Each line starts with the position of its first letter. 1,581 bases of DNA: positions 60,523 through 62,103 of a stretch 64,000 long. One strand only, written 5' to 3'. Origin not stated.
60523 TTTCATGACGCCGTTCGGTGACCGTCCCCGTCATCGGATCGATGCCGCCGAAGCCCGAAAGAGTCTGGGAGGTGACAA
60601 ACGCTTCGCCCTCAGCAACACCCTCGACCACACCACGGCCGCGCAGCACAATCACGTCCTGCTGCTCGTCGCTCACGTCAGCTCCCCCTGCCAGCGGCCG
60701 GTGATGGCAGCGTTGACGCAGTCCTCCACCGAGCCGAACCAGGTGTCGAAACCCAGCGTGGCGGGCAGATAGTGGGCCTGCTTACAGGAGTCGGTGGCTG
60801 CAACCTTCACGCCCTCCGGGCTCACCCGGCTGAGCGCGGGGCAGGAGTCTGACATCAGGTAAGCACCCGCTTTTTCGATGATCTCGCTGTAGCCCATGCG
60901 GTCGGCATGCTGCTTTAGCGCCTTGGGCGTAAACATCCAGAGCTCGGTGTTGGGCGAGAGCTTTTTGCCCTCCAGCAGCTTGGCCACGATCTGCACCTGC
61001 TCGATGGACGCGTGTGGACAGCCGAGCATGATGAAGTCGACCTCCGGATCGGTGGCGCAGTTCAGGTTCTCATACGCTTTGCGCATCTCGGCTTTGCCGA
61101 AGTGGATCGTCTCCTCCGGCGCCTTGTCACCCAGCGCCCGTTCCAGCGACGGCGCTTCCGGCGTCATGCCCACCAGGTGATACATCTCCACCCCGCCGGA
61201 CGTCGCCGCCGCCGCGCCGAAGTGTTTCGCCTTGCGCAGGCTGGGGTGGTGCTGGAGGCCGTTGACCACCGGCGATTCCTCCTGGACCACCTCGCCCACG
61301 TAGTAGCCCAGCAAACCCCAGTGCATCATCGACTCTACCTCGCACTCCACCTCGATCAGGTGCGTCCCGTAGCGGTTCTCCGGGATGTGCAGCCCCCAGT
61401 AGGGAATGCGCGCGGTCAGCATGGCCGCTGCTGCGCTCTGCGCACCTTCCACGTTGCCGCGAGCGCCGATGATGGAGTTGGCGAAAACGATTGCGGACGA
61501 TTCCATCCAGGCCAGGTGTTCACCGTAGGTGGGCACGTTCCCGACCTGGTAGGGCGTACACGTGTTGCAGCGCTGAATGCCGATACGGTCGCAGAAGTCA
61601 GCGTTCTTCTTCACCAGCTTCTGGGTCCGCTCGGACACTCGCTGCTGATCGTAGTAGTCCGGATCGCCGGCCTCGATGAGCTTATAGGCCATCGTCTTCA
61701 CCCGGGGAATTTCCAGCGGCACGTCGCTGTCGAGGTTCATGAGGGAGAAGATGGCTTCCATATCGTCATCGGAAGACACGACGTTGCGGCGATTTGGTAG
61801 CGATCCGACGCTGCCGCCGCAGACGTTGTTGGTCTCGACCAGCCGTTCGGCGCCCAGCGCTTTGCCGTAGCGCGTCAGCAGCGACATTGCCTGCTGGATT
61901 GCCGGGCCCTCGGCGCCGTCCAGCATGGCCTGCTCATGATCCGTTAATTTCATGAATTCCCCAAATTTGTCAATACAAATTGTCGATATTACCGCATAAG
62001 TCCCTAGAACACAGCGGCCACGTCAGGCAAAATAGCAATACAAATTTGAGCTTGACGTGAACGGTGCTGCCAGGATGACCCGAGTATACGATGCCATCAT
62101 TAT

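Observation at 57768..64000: TBDR / two-subunit aconitase X / CrtI-like oxidoreductase / MFS cluster: a candidate uncharacterised catabolic pathway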

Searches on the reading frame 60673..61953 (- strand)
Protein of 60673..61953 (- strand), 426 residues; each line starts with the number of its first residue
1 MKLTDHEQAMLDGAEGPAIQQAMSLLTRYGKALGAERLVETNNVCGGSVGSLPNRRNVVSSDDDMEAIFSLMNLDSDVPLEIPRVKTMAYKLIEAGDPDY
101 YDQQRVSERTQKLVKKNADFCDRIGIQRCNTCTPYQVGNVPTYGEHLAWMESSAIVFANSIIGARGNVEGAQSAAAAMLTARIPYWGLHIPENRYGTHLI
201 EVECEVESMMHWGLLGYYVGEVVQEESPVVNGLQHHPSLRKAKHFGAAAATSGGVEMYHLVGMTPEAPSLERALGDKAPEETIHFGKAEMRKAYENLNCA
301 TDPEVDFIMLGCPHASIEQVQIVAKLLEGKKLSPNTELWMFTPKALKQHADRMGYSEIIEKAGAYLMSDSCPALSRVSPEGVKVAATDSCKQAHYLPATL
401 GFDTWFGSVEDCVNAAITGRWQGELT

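Call 8: search_protein_families(library=pfam, proteins=[window:60673-61953:-], max_evalue=0.01)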
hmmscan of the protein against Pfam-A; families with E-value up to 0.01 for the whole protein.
window:60673-61953:- (426 aa): 2 families
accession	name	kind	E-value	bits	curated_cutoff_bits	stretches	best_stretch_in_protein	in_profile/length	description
PF04412.18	AcnX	-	4.3e-118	394.9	31.5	1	1-414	1-400/400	Aconitase X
PF00330.25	Aconitase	-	0.001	18.6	28.7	1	266-371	295-414/463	Aconitase family (aconitate hydratase)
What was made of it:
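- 60673..61953 (-): AcnX large (catalytic) subunit, 426 aa. PF04412 at 394.9 bits (call 8).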

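Call 9: search_protein_families(library=ncbifam, proteins=[window:60673-61953:-], max_evalue=0.01)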
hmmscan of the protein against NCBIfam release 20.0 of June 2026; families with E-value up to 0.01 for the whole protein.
window:60673-61953:- (426 aa): 5 families
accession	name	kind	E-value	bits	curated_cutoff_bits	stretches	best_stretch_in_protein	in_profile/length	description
NF051439.1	C3LHypDHLhpIPSEAE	equivalog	8.6e-70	235.7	700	1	2-423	145-550/555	cis-3-hydroxy-L-proline dehydratase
NF001614.1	PRK00402.1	subfamily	0.00016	20.4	385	1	300-373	285-360/415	aconitase/3-isopropylmalate dehydratase large subunit family protein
NF004016.0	PRK05478.1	subfamily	0.00073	18.2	510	1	296-372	331-409/468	3-isopropylmalate dehydratase large subunit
NF006690.0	PRK09238.1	equivalog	0.0015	16.6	782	1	301-371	689-760/852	bifunctional aconitate hydratase 2/2-methylisocitrate dehydratase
NF009116.0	PRK12466.1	subfamily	0.0071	15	531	1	302-371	339-410/472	3-isopropylmalate dehydratase large subunit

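Call 10: find_encoding_contigs(protein=window:60673-61953:-, flank=10000, max_places=6)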
Protein window:60673-61953:- (426 aa): no gene with exactly this product is on record in the collection.

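Call 12: find_homologous_proteins(query=window:60673-61953:-, max_evalue=1e-20)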
Query window:60673-61953:- (426 aa): 7477 proteins with E <= 1e-20 among 8000 candidates; the best 120 are listed.
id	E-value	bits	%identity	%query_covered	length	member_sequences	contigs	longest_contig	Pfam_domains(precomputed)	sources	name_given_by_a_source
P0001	7.5e-285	962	100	98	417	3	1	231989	PF28406.1,PF04412.20,PF28403.1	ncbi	-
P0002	8.4e-255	863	86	100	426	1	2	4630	PF28406.1,PF04412.20,PF28403.1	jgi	jgi:predicted aconitase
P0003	4.4e-253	858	86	100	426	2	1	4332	PF28406.1,PF04412.20,PF28403.1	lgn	-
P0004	1.4e-250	849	84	100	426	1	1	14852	PF28406.1,PF04412.20,PF28403.1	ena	-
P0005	4.1e-250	848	86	100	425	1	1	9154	PF28406.1,PF04412.20,PF28403.1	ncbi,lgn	ncbi:MAG: aconitase X catalytic domain-containing protein [Pseudomonadota bacterium]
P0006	1.8e-247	839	83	100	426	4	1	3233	PF28406.1,PF04412.20,PF28403.1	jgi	jgi:predicted aconitase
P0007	2.9e-246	835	84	100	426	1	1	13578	PF28406.1,PF04412.20,PF28403.1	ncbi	-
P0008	2.8e-245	832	84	100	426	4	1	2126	PF28406.1,PF04412.20,PF28403.1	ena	-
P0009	3.5e-245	832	82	99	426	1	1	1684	PF28406.1,PF04412.20,PF28403.1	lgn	-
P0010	2.2e-244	829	83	99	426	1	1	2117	PF28406.1,PF04412.20,PF28403.1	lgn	-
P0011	2.9e-243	825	82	100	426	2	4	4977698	PF28406.1,PF04412.20,PF28403.1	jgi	-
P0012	4.9e-242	821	82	100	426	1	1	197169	PF28406.1,PF04412.20,PF28403.1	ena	-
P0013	6.5e-242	821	83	100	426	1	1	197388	PF28406.1,PF04412.20,PF28403.1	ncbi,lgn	ncbi:MAG: aconitase X catalytic domain-containing protein [Pseudomonadota bacterium]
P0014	8.8e-242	820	83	100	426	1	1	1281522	PF28406.1,PF04412.20,PF28403.1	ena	-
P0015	1.8e-241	819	81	100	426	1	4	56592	PF28406.1,PF04412.20,PF28403.1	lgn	-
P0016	3.2e-240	815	81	100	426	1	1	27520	PF28406.1,PF04412.20,PF28403.1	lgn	-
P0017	4.4e-240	815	81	100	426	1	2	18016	PF28406.1,PF04412.20,PF28403.1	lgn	-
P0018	1.6e-239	813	81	100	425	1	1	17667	PF28406.1,PF04412.20,PF28403.1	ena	-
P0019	2.1e-237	806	82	99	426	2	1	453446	PF28406.1,PF04412.20,PF28403.1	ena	-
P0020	4.6e-235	798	79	100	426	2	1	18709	PF28406.1,PF04412.20,PF28403.1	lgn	-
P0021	5.6e-235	798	80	100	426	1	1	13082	PF28406.1,PF04412.20,PF28403.1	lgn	-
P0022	9.7e-233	791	78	99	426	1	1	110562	PF28406.1,PF04412.20,PF28403.1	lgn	-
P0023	9.2e-230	781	77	100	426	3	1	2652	PF28406.1,PF04412.20,PF28403.1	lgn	-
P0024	1.3e-224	764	76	100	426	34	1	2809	PF28406.1,PF04412.20,PF28403.1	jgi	-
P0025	3.0e-223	759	76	100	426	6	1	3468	PF28406.1,PF04412.20,PF28403.1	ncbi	-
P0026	1.3e-218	744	79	93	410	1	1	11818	PF28406.1,PF04412.20,PF28403.1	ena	-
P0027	2.0e-213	727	71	100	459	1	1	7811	PF28406.1,PF04412.20,PF28403.1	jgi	jgi:predicted aconitase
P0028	5.3e-213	726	72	100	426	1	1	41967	PF28406.1,PF04412.20,PF28403.1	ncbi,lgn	-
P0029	3.9e-208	710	70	100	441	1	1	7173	PF28406.1,PF04412.20,PF28403.1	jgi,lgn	jgi:hypothetical protein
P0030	6.1e-196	669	67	100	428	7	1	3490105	PF28406.1,PF04412.20,PF28403.1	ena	-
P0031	1.6e-195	668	66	100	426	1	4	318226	PF28406.1,PF04412.20,PF28403.1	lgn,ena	-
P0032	7.1e-195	666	68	100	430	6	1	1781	PF28406.1,PF04412.20,PF28403.1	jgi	jgi:hypothetical protein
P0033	1.6e-194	665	67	100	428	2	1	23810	PF28406.1,PF04412.20,PF28403.1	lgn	-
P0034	7.9e-194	662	67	100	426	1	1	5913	PF28406.1,PF04412.20,PF28403.1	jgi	-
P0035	9.0e-194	662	67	100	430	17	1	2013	PF28406.1,PF04412.20,PF28403.1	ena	-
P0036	1.7e-193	661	66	100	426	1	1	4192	PF28406.1,PF04412.20,PF28403.1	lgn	-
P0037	9.3e-192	656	67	100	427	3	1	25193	PF28406.1,PF04412.20,PF28403.1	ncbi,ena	-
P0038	3.3e-191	654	67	100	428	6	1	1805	PF28406.1,PF04412.20,PF28403.1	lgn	-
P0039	2.6e-190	651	65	100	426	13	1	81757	PF28406.1,PF04412.20,PF28403.1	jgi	jgi:predicted aconitase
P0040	4.5e-190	650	65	100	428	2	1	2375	PF28406.1,PF04412.20,PF28403.1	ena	-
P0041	5.5e-190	650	66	100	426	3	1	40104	PF28406.1,PF04412.20,PF28403.1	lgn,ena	-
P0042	2.1e-189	648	66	100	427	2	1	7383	PF28406.1,PF04412.20,PF28403.1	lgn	-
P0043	2.6e-188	644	64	100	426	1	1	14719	PF28406.1,PF04412.20,PF28403.1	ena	-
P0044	7.8e-188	643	69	95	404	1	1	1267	PF28406.1,PF04412.20,PF28403.1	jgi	jgi:predicted aconitase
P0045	7.9e-188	643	65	99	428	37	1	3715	PF28406.1,PF04412.20,PF28403.1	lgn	-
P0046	1.1e-187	642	65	100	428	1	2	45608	PF28406.1,PF04412.20,PF28403.1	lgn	-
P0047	2.3e-187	641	65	100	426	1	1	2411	PF28406.1,PF04412.20,PF28403.1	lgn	-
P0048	3.0e-187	641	64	100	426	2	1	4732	PF28406.1,PF04412.20,PF28403.1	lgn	-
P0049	1.6e-186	638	65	100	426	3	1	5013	PF28406.1,PF04412.20,PF28403.1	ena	-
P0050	2.5e-185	634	64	100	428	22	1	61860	PF28406.1,PF04412.20,PF28403.1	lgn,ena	-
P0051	2.9e-184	631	64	100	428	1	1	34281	PF28406.1,PF04412.20,PF28403.1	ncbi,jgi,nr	ncbi:MAG: DUF521 domain-containing protein [Alphaproteobacteria bacterium]|nr:MAG: DUF521 domain-con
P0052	1.4e-183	629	64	100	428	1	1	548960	PF28406.1,PF04412.20,PF28403.1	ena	-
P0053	6.6e-182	623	64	99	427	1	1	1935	PF28406.1,PF04412.20,PF28403.1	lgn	-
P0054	1.9e-181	622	63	100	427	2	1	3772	PF28406.1,PF04412.20,PF28403.1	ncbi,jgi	jgi:predicted aconitase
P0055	5.0e-181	620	64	100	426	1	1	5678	PF28406.1,PF04412.20,PF28403.1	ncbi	-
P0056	6.7e-181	620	63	99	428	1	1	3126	PF28406.1,PF04412.20,PF28403.1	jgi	jgi:predicted aconitase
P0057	1.5e-179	615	63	100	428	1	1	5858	PF28406.1,PF04412.20,PF28403.1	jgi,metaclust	metaclust:\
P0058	1.6e-179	615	63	99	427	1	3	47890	PF28406.1,PF04412.20,PF28403.1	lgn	-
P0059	5.8e-179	613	63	100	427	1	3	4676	PF28406.1,PF04412.20,PF28403.1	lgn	-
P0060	1.7e-178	612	61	100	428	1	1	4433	PF28406.1,PF04412.20,PF28403.1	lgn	-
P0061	2.2e-177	608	63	98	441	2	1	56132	PF28406.1,PF04412.20,PF28403.1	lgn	-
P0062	4.8e-177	607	61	100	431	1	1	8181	PF28406.1,PF04412.20,PF28403.1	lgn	-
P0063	3.4e-176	604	61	100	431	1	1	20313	PF28406.1,PF04412.20,PF28403.1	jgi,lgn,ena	-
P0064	4.1e-176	604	61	100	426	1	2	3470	PF28406.1,PF04412.20,PF28403.1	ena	-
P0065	9.0e-176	603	60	100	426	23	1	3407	PF28406.1,PF04412.20,PF28403.1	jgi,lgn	jgi:predicted aconitase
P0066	1.5e-175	602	63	98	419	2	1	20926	PF28406.1,PF04412.20,PF28403.1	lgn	-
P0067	1.9e-175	602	60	100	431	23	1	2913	PF28406.1,PF04412.20,PF28403.1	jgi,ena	-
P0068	6.4e-175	600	60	100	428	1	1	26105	PF28406.1,PF04412.20,PF28403.1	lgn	-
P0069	6.4e-175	600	61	100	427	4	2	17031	PF28406.1,PF04412.20,PF28403.1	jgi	jgi:predicted aconitase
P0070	1.5e-174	599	62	100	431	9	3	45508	PF28406.1,PF04412.20,PF28403.1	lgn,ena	-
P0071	2.1e-174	598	61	100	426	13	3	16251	PF28406.1,PF04412.20,PF28403.1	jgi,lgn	jgi:predicted aconitase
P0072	3.1e-174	598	60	100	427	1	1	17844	PF28406.1,PF04412.20,PF28403.1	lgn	-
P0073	5.8e-174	597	60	100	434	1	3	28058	PF28406.1,PF04412.20,PF28403.1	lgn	-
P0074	5.2e-173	594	60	100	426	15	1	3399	PF28406.1,PF04412.20,PF28403.1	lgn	-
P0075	2.2e-172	592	60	100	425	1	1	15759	PF28406.1,PF04412.20,PF28403.1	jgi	-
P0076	1.5e-170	586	60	100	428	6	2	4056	PF28406.1,PF04412.20,PF28403.1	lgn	-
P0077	1.1e-169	583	59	100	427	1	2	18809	PF28406.1,PF04412.20,PF28403.1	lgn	-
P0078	4.7e-169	581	58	100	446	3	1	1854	PF28406.1,PF04412.20,PF28403.1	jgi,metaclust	metaclust:\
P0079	1.8e-168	579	59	100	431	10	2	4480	PF28406.1,PF04412.20,PF28403.1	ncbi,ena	-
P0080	3.9e-168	578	60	100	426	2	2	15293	PF28406.1,PF04412.20,PF28403.1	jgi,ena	-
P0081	4.9e-168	577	61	100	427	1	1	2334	PF28406.1,PF04412.20,PF28403.1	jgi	jgi:predicted aconitase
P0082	1.9e-167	576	60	100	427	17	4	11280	PF28406.1,PF04412.20,PF28403.1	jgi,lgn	jgi:predicted aconitase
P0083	2.3e-167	575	60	100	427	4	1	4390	PF28406.1,PF04412.20,PF28403.1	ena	-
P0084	9.2e-167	573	60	100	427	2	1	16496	PF28406.1,PF04412.20,PF28403.1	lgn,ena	-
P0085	1.2e-166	573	59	100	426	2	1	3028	PF28406.1,PF04412.20,PF28403.1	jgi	jgi:predicted aconitase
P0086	1.6e-166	572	60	100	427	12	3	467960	PF28406.1,PF04412.20,PF28403.1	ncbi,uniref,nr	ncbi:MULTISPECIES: aconitase X catalytic domain-containing protein [unclassified Paenibacillus]|unir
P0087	1.8e-166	572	58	100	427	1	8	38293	PF28406.1,PF04412.20,PF28403.1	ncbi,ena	-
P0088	5.1e-165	568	58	100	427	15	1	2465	PF28406.1,PF04412.20,PF28403.1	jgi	jgi:predicted aconitase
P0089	5.7e-165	567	59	100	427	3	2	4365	PF28406.1,PF04412.20,PF28403.1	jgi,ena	-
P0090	9.4e-165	567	57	100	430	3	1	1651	PF28406.1,PF04412.20,PF28403.1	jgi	jgi:predicted aconitase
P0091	1.5e-164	566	59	100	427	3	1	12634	PF28406.1,PF04412.20,PF28403.1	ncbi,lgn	-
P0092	2.3e-164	565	58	100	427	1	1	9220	PF28406.1,PF04412.20,PF28403.1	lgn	-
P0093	2.3e-164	565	58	100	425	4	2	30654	PF28406.1,PF04412.20,PF28403.1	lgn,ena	-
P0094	2.9e-164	565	59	100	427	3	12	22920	PF28406.1,PF04412.20,PF28403.1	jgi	jgi:Uncharacterized conserved protein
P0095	3.4e-164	565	60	100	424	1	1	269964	PF28406.1,PF04412.20,PF28403.1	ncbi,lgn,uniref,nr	ncbi:aconitase X catalytic domain-containing protein [Aquamicrobium sp. LC103]|uniref:aconitase X n=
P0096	1.2e-163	563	60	97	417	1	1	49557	PF28406.1,PF04412.20,PF28403.1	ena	-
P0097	2.1e-163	562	58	100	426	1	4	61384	PF28406.1,PF04412.20,PF28403.1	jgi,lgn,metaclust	metaclust:\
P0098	2.5e-163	562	58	100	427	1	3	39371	PF28406.1,PF04412.20,PF28403.1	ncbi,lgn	-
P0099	2.6e-163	562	58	100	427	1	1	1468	PF28406.1,PF04412.20,PF28403.1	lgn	-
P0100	3.2e-163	562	56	100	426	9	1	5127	PF28406.1,PF04412.20,PF28403.1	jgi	jgi:predicted aconitase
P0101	6.4e-163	561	57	100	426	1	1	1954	PF28406.1,PF04412.20,PF28403.1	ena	-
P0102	7.6e-163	560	58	100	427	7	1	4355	PF28406.1,PF04412.20,PF28403.1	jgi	jgi:predicted aconitase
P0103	8.2e-163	560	59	100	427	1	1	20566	PF28406.1,PF04412.20,PF28403.1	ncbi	-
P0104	1.0e-162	560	57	100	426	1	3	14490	PF28406.1,PF04412.20,PF28403.1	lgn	-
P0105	1.1e-162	560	58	100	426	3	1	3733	PF28406.1,PF04412.20,PF28403.1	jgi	jgi:predicted aconitase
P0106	1.4e-162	560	58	100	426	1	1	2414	PF28406.1,PF04412.20,PF28403.1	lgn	-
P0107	1.6e-162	559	58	100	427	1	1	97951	PF28406.1,PF04412.20,PF28403.1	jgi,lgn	jgi:predicted aconitase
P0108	2.5e-162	559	56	100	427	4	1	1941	PF28406.1,PF04412.20,PF28403.1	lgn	-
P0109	5.5e-162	558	59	100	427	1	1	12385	PF28406.1,PF04412.20,PF28403.1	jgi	jgi:predicted aconitase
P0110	6.6e-162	557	58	99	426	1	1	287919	PF28406.1,PF04412.20,PF28403.1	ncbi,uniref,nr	ncbi:aconitase X [Halalkalibacter okhensis]|uniref:Phosphomevalonate dehydratase large subunit-like 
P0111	6.7e-162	557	57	100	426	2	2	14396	PF28406.1,PF04412.20,PF28403.1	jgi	jgi:predicted aconitase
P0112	7.7e-162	557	58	100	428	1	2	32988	PF28406.1,PF04412.20,PF28403.1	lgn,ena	-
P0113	9.2e-162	557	59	100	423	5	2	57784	PF28406.1,PF04412.20,PF28403.1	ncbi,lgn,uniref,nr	ncbi:aconitase X catalytic domain-containing protein [Halomonas sp. KM-1]|uniref:aconitase X n=1 Tax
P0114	1.0e-161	557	58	100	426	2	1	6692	PF28406.1,PF04412.20,PF28403.1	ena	-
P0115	1.1e-161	557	58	100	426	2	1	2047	PF28406.1,PF04412.20,PF28403.1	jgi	-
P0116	1.1e-161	557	59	100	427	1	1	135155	PF28406.1,PF04412.20,PF28403.1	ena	-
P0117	1.9e-161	556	57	100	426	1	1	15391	PF28406.1,PF04412.20,PF28403.1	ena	-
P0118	3.0e-161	555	57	100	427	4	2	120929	PF28406.1,PF04412.20,PF28403.1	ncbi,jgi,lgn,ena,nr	ncbi:MAG TPA: aconitase X catalytic domain-containing protein [Syntrophorhabdales bacterium]|nr:acon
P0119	3.3e-161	555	59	100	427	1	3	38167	PF28406.1,PF04412.20,PF28403.1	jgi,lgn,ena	jgi:hypothetical protein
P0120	8.5e-161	554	59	100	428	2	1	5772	PF28406.1,PF04412.20,PF28403.1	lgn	-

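Call 14: find_encoding_contigs(protein=P0001, flank=10000, max_places=4)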
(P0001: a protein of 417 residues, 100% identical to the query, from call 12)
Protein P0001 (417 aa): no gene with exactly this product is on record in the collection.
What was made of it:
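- Tried and rejected: Look-ups of the window's AcnX large subunit, and of the 100%-identical but shorter database entry, found no contig (calls 10, 14).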

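Call 19: search_solved_structures(query=window:60673-61953:-, max_evalue=0.001, show_alignments=3)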
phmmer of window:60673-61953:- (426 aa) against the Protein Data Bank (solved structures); distinct sequences matched with E-value up to 0.001: 4.
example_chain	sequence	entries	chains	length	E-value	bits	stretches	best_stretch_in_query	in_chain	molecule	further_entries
7cnr_A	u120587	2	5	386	3.5e-58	200.7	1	120-414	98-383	DUF521 domain-containing protein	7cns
7d2r_A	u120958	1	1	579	1.9e-43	152.1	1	2-421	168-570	cis-3-hydroxy-L-proline dehydratase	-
7cnq_A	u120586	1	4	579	4.3e-42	147.7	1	2-421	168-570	cis-3-hydroxy-L-proline dehydratase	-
7cnp_A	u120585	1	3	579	4.3e-42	147.7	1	2-421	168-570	cis-3-hydroxy-L-proline dehydratase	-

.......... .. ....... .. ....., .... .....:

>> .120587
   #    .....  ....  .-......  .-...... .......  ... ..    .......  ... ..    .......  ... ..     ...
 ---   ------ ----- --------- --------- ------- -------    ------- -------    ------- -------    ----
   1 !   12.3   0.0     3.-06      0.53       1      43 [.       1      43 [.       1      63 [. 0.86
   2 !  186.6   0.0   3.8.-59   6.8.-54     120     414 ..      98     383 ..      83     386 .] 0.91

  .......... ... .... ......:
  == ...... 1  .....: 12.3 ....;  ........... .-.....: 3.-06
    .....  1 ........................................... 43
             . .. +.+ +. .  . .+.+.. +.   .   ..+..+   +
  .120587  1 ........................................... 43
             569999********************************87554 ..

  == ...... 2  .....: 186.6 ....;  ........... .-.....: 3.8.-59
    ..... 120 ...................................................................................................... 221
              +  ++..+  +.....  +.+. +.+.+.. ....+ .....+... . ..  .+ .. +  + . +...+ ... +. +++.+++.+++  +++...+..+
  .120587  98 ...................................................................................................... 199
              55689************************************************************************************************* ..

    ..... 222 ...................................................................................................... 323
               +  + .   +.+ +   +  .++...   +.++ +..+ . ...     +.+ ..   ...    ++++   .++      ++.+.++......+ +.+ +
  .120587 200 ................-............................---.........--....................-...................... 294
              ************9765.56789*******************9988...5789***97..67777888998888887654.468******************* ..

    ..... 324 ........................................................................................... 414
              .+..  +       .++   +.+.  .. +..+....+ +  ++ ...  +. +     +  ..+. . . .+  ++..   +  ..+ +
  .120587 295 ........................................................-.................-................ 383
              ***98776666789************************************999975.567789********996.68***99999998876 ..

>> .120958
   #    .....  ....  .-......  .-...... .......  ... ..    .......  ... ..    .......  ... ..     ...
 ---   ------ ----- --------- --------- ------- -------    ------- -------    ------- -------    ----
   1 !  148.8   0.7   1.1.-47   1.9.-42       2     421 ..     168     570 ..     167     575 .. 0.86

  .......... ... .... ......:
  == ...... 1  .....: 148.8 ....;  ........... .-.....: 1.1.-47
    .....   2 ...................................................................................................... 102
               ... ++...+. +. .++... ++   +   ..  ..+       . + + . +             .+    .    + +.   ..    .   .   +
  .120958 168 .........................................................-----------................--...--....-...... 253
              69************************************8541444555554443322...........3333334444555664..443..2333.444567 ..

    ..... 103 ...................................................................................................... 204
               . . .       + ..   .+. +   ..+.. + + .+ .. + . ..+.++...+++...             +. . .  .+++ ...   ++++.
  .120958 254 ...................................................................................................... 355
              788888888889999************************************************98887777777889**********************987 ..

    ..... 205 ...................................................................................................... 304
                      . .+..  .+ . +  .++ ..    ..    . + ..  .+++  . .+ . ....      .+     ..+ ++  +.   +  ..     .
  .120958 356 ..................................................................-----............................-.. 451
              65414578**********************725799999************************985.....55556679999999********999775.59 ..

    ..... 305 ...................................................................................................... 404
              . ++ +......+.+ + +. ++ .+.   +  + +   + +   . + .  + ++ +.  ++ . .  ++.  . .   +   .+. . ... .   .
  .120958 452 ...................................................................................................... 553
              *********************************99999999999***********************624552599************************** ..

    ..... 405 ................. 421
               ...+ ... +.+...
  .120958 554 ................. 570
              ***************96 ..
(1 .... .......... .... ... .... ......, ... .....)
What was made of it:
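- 60673..61953 (-): Solved relatives are 7cnr_A (E=3.5e-58) and 7cnp/7cnq (E=4e-42) (call 19).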
